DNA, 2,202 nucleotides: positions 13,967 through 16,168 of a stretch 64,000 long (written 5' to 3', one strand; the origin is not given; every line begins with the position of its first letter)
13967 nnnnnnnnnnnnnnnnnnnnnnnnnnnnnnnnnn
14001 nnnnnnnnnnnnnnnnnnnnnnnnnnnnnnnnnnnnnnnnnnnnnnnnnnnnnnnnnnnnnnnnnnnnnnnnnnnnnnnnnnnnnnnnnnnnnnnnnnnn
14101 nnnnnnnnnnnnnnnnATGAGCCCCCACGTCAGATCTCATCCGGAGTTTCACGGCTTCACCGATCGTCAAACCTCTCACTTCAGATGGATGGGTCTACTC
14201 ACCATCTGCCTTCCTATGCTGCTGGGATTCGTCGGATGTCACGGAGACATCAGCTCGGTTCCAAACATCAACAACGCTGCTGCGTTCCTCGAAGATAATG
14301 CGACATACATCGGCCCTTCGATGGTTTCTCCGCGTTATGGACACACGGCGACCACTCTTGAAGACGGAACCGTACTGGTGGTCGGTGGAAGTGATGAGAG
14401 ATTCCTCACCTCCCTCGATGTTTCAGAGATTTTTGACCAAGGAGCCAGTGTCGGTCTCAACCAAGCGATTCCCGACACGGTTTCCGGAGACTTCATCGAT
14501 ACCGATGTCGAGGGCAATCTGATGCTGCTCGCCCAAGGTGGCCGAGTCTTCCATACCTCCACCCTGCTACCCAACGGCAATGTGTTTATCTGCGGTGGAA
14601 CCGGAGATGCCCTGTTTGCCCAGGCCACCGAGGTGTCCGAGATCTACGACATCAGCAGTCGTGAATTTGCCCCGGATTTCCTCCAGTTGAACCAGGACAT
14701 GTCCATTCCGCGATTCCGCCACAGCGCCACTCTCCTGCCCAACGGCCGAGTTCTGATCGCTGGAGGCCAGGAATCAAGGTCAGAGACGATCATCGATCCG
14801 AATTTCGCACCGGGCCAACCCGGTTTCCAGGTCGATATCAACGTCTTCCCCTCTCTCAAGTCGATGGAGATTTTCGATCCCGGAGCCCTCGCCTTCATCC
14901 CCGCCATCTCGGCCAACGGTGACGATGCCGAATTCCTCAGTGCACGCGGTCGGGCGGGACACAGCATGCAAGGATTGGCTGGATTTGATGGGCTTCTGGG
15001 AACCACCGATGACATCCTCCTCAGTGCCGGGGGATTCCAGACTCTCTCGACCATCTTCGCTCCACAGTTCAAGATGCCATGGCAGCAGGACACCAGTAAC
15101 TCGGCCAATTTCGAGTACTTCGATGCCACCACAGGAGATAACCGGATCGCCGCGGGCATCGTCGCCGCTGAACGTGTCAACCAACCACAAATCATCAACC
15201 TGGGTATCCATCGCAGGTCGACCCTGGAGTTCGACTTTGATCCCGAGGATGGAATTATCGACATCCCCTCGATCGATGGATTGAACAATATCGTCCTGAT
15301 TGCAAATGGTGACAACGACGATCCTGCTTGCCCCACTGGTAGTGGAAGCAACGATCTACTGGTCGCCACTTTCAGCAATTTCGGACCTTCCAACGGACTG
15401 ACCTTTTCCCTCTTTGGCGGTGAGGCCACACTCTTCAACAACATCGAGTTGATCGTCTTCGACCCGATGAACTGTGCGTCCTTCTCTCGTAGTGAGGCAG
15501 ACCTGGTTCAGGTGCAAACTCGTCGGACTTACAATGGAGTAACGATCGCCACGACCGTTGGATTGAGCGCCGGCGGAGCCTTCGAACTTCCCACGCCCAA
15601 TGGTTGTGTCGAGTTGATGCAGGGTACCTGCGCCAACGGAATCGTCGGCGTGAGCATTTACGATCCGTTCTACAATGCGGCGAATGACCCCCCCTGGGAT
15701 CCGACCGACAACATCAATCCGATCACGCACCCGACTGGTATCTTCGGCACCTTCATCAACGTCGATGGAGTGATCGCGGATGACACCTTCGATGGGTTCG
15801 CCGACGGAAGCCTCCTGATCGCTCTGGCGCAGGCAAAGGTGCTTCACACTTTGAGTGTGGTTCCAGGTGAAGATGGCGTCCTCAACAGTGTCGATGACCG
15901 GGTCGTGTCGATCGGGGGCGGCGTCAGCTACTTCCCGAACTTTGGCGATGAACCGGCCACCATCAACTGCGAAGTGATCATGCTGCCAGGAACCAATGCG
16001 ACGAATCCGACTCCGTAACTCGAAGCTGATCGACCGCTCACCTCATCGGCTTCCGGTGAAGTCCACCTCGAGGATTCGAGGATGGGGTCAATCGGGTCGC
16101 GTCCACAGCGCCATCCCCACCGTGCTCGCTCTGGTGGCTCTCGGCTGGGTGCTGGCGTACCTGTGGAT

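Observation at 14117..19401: Kelch–HEAT–Kelch lipoprotein triad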

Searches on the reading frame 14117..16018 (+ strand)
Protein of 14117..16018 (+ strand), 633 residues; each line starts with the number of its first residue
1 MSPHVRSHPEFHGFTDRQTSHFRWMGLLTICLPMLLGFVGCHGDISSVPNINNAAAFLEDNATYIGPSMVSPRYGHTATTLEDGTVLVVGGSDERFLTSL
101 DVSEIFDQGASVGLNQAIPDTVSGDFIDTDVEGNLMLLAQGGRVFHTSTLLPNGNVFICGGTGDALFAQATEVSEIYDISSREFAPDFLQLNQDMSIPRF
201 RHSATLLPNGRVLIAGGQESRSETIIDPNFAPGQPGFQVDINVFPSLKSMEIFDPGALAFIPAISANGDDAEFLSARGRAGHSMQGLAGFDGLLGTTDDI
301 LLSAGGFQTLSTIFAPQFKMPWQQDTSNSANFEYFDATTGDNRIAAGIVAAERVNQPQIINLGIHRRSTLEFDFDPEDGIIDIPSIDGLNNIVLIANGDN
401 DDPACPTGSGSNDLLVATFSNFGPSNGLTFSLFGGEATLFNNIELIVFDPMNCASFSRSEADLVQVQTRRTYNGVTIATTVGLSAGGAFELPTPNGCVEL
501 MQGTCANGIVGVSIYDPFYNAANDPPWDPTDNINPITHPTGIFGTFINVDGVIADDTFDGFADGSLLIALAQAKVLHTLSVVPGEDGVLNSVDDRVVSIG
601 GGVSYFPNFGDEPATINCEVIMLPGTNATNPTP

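Call 4: search_protein_families(library=pfam, proteins=[window:14117-16018:+], max_evalue=1)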
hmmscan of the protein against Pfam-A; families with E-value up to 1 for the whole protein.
window:14117-16018:+ (633 aa): 7 families
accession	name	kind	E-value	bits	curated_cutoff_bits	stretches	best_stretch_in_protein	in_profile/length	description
PF13418.12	Kelch_4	-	3.2e-11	43.4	21.6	3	142-184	1-41/49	Galactose oxidase, central domain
PF13964.12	Kelch_6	-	6.1e-08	32.8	25.3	1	143-185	2-41/50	Kelch motif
PF07646.21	Kelch_2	-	6.9e-06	26.2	21.3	0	72-107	1-35/48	Kelch motif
PF24981.1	Beta-prop_ATRN-LZTR1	-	9.6e-06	25.5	50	1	142-220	147-222/289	Attractin/LZTR1 beta-propeller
PF24681.1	Kelch_KLHDC2_KLHL20_DRC7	-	1.6e-05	24.8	50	1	70-220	48-175/221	KLHDC2/KLHL20/DRC7 Kelch-repeats domain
PF01344.31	Kelch_1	-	0.00032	20.6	20.1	0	72-107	1-33/46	Kelch motif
PF07250.17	Glyoxal_oxid_N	-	0.00056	19.7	37.5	1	149-222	73-140/243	Glyoxal oxidase N-terminus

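Call 7: find_homologous_proteins(query=window:14117-16018:+)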
Query window:14117-16018:+ (633 aa): 2059 proteins with E <= 0.001 among 8000 candidates; the best 120 are listed.
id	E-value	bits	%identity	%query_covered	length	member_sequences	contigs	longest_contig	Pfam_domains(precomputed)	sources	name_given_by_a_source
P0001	0.0e+0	1317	92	100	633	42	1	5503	PF07646.22,PF13418.13,PF07250.18,PF24681.2,PF13415.13,PF24981.2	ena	-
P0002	0.0e+0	1089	76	100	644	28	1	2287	PF13418.13,PF24681.2,PF13415.13,PF24981.2,PF01344.32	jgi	-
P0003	0.0e+0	1076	76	100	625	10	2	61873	PF07646.22,PF13418.13,PF13415.13,PF01344.32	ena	-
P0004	0.0e+0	1071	75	100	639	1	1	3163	PF07646.22,PF13418.13,PF24681.2,PF13415.13,PF24981.2,PF01344.32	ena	-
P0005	0.0e+0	1043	76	96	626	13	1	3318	PF07646.22,PF13418.13,PF24681.2,PF13415.13,PF24981.2,PF01344.32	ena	-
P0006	0.0e+0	1037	72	100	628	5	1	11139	PF13418.13,PF13415.13,PF01344.32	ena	-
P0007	0.0e+0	1032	74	97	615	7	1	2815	PF07646.22,PF13418.13,PF24681.2,PF13415.13,PF24981.2,PF01344.32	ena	-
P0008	2.5e-282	956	71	93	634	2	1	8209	PF13418.13,PF13415.13,PF24981.2,PF01344.32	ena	-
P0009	4.3e-282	955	71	93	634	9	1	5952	PF13418.13,PF13415.13,PF01344.32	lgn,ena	-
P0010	1.4e-279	947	71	93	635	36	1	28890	PF13418.13,PF13415.13,PF24981.2,PF01344.32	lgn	-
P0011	2.6e-277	939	70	93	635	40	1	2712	PF13418.13,PF13415.13,PF01344.32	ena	-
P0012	7.0e-277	938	67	99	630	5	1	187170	PF13418.13,PF07250.18,PF13415.13,PF24981.2,PF01344.32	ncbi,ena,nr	ncbi:MAG: hypothetical protein CBC13_11205 [Planctomycetia bacterium TMED53]|nr:MAG: hypothetical pr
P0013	1.9e-275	933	68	99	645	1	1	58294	PF13418.13,PF13415.13,PF01344.32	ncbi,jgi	-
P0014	3.3e-243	827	66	90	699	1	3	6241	PF13418.13,PF24681.2,PF13415.13,PF24981.2,PF01344.32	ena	-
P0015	9.6e-233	792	70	78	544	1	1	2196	PF13418.13,PF13415.13,PF01344.32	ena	-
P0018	8.6e-210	716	55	96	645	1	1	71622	PF07646.22,PF13418.13,PF07250.18,PF24681.2,PF13415.13,PF24981.2,PF01344.32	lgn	-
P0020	6.3e-154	532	46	92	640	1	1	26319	PF07646.22,PF13418.13,PF07250.18,PF13415.13,PF01344.32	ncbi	ncbi:MAG: hypothetical protein ACKVX7_18210 [Planctomycetota bacterium]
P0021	4.1e-129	450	43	91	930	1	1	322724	PF13418.13,PF24681.2,PF13415.13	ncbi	ncbi:MAG: hypothetical protein ACKVX7_15640 [Planctomycetota bacterium]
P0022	4.7e-127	443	40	94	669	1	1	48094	PF13418.13,PF07250.18,PF13415.13,PF01344.32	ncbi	-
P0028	2.1e-111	391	41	88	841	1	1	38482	PF07646.22,PF13418.13,PF07250.18,PF24681.2,PF13415.13,PF24981.2,PF01344.32,PF05345.19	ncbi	ncbi:MAG: kelch repeat-containing protein [Planctomycetota bacterium]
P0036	1.5e-62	230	32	94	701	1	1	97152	PF24681.2,PF01344.32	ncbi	-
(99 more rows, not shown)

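Call 10: find_encoding_contigs(protein=P0012, flank=10000, max_places=2)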
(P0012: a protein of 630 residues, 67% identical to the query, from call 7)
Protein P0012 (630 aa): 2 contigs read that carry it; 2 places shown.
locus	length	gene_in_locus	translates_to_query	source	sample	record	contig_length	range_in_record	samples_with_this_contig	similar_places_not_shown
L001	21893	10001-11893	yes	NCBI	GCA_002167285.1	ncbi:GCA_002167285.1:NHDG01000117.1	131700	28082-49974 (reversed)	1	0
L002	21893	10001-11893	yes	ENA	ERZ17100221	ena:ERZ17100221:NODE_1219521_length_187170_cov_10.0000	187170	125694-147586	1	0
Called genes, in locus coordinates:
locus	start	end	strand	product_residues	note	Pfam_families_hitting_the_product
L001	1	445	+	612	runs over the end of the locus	PF16697:Yop-YscD_cpl, PF00498:FHA, PF01590:GAF, PF00158:Sigma54_activat, PF14532:Sigma54_activ_2, PF07728:AAA_5 (weak), PF25601:AAA_lid_14, PF02954:HTH_8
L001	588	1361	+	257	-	PF03958:Secretin_N (weak)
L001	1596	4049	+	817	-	PF03958:Secretin_N, PF00263:Secretin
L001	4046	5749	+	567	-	PF05157:MshEN, PF00437:T2SSE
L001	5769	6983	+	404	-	PF28597:T2SSF_N, PF00482:T2SSF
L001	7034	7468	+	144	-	PF07963:N_methyl, PF08334:T2SSG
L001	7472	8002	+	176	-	PF07963:N_methyl (weak)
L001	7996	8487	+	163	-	-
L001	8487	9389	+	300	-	PF07963:N_methyl (weak)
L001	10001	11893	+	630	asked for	PF07250:Glyoxal_oxid_N (faint), PF13415:Beta-prop_FBX42 (faint), PF24981:Beta-prop_ATRN-LZTR1 (faint), PF01344:Kelch_1 (faint), PF13418:Beta-prop_TYW4 (weak)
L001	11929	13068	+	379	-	PF13646:HEAT_2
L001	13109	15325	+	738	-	PF13415:Beta-prop_FBX42 (weak), PF24681:Kelch_KLHDC2_KLHL20_DRC7 (weak), PF01344:Kelch_1 (faint), PF13415:Beta-prop_FBX42 (weak)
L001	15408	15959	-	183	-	-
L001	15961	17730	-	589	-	PF11104:PilM_2 (weak)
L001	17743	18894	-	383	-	-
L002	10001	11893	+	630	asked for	PF07250:Glyoxal_oxid_N (faint), PF13415:Beta-prop_FBX42 (faint), PF24981:Beta-prop_ATRN-LZTR1 (faint), PF01344:Kelch_1 (faint), PF13418:Beta-prop_TYW4 (weak)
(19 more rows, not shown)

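Call 11: find_encoding_contigs(protein=P0018, flank=10000, max_places=2)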
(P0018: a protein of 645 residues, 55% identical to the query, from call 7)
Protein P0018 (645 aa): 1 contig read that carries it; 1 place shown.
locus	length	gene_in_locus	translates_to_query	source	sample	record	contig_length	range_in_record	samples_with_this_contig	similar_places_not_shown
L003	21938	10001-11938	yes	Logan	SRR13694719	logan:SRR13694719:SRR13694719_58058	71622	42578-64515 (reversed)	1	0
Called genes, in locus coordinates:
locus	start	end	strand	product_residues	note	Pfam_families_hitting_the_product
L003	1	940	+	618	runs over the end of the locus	PF16697:Yop-YscD_cpl, PF00498:FHA, PF01590:GAF, PF13185:GAF_2 (weak), PF00158:Sigma54_activat, PF14532:Sigma54_activ_2, PF25601:AAA_lid_14, PF02954:HTH_8, +1 more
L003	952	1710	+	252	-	PF03958:Secretin_N (faint)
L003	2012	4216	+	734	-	PF03958:Secretin_N, PF00263:Secretin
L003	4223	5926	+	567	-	PF05157:MshEN, PF00437:T2SSE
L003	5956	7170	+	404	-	PF28597:T2SSF_N, PF00482:T2SSF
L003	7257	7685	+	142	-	PF07963:N_methyl, PF08334:T2SSG, PF22434:PilW_C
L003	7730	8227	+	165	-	-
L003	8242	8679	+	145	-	PF07963:N_methyl (weak)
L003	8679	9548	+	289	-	PF07963:N_methyl (weak), PF11612:T2SSJ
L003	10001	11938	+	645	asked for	PF01344:Kelch_1 (faint), PF07250:Glyoxal_oxid_N (faint), PF07646:Kelch_2 (faint), PF13415:Beta-prop_FBX42 (faint), PF13418:Beta-prop_TYW4 (faint), PF24681:Kelch_KLHDC2_KLHL20_DRC7 (weak), PF24981:Beta-prop_ATRN-LZTR1 (faint)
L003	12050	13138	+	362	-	PF03130:HEAT_PBS (faint), PF13646:HEAT_2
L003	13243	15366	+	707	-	PF13415:Beta-prop_FBX42 (faint), PF13418:Beta-prop_TYW4 (faint), PF24681:Kelch_KLHDC2_KLHL20_DRC7 (faint), PF01344:Kelch_1 (faint)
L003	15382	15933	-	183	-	-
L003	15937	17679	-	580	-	PF11104:PilM_2 (weak)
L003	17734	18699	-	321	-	-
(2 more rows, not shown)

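Call 12: find_encoding_contigs(protein=P0020, flank=10000, max_places=1)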
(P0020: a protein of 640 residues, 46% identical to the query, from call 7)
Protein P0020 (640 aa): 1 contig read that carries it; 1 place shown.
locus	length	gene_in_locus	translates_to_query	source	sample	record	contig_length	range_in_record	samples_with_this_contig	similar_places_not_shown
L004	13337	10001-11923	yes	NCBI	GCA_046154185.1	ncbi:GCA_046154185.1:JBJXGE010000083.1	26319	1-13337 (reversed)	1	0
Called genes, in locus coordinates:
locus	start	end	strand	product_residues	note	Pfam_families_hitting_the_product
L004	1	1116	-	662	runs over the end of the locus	PF08448:PAS_4 (faint), PF00989:PAS (faint), PF08447:PAS_3, PF13426:PAS_9 (weak), PF02518:HATPase_c, PF00072:Response_reg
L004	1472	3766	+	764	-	PF03958:Secretin_N, PF00263:Secretin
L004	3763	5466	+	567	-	PF05157:MshEN, PF00437:T2SSE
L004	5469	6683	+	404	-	PF28597:T2SSF_N, PF00482:T2SSF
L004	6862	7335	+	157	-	PF07963:N_methyl, PF08334:T2SSG, PF22434:PilW_C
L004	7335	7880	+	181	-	PF07963:N_methyl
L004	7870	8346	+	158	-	-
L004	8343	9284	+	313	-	PF07963:N_methyl (weak), PF11612:T2SSJ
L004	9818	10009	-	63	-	-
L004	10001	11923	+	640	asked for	PF07250:Glyoxal_oxid_N (faint), PF01344:Kelch_1 (faint), PF07646:Kelch_2 (faint), PF13415:Beta-prop_FBX42 (faint), PF13418:Beta-prop_TYW4 (weak)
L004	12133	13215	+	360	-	PF13646:HEAT_2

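Call 13: find_encoding_contigs(protein=P0021, flank=10000, max_places=1)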
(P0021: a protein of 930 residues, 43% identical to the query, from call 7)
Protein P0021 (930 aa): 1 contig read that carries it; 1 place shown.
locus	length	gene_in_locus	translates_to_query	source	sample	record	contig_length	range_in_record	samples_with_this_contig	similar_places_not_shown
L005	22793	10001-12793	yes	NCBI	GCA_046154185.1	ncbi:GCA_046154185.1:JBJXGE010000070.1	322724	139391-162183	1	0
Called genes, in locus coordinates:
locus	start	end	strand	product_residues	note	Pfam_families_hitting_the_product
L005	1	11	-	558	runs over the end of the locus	-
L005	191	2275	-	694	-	-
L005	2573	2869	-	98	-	-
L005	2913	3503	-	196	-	PF04525:LOR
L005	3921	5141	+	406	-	PF12158:DUF3592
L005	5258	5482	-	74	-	-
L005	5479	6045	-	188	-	-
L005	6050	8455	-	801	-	PF13757:VIT_2 (weak), PF08487:VIT, PF05762:VWA_CoxE, PF00092:VWA, PF13519:VWA_2, PF13768:VWA_3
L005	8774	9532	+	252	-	PF00963:Cohesin (weak)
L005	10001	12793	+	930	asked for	PF13418:Beta-prop_TYW4 (faint), PF13415:Beta-prop_FBX42 (faint), PF24681:Kelch_KLHDC2_KLHL20_DRC7 (faint)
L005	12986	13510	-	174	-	PF16301:DUF4943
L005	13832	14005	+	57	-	-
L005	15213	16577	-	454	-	PF01433:Peptidase_M1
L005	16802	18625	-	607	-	PF13650:Asp_protease_2, PF13975:gag-asp_proteas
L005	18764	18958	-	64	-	-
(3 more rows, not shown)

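Call 14: find_encoding_contigs(protein=P0022, flank=10000, max_places=1)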
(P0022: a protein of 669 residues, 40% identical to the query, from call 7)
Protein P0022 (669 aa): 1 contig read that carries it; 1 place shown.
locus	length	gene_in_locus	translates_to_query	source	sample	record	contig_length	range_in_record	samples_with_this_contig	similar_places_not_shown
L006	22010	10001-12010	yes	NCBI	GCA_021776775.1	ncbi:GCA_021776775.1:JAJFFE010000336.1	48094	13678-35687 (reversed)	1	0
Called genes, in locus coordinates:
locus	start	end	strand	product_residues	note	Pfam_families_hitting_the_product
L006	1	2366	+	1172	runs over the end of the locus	PF13569:DUF4132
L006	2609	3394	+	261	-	PF09359:VTC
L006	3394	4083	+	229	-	PF16316:DUF4956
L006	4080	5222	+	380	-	-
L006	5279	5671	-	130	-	PF00903:Glyoxalase, PF13669:Glyoxalase_4 (weak)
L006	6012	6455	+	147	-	-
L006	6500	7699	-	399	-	PF13490:zf-HC2 (weak)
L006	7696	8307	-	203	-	PF07638:Sigma70_ECF (weak), PF04542:Sigma70_r2, PF08281:Sigma70_r4_2, PF04545:Sigma70_r4 (weak)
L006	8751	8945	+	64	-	-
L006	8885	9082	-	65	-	-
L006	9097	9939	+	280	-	PF16918:PknG_TPR (faint), PF00515:TPR_1 (faint), PF07719:TPR_2 (faint), PF13174:TPR_6 (faint), PF13181:TPR_8 (faint), PF13428:TPR_14 (faint), PF14559:TPR_19 (faint), PF13432:TPR_16 (weak), +1 more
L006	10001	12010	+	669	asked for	PF07250:Glyoxal_oxid_N (faint), PF13415:Beta-prop_FBX42 (faint), PF01344:Kelch_1 (faint), PF13418:Beta-prop_TYW4 (faint)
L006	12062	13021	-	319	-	PF04402:SIMPL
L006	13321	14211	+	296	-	-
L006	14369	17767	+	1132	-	PF22352:K319L-like_PKD, PF16586:DUF5060, PF06283:ThuA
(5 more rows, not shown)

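Call 15: find_encoding_contigs(protein=P0036, flank=10000, max_places=1)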
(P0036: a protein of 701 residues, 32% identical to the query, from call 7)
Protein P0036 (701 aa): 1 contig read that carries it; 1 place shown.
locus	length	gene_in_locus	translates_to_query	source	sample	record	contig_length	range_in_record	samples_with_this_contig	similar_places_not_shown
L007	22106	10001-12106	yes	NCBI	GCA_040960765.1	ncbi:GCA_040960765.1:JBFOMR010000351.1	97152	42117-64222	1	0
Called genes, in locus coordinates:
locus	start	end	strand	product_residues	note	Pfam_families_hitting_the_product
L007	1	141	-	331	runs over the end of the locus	PF02322:Cyt_bd_oxida_II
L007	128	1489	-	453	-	PF01654:Cyt_bd_oxida_I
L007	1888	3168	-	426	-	PF00109:ketoacyl-synt, PF13723:Ketoacyl-synt_2 (faint), PF02801:Ketoacyl-synt_C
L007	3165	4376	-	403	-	PF00109:ketoacyl-synt, PF02801:Ketoacyl-synt_C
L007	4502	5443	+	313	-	PF03279:Lip_A_acyltrans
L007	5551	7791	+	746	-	PF22019:GlgB_N, PF02922:CBM_48, PF22019:GlgB_N (weak), PF00128:Alpha-amylase (weak), PF02806:Alpha-amylase_C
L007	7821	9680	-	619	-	PF18911:PKD_4 (faint), PF22352:K319L-like_PKD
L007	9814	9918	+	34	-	-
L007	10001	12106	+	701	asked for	PF24681:Kelch_KLHDC2_KLHL20_DRC7 (weak), PF01344:Kelch_1 (faint)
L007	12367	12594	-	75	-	-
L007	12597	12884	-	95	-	PF14076:DUF4258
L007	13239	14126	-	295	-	PF03548:LolA (faint)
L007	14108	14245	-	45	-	-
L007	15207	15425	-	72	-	-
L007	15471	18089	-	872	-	PF03176:MMPL, PF12349:Sterol-sensing (weak)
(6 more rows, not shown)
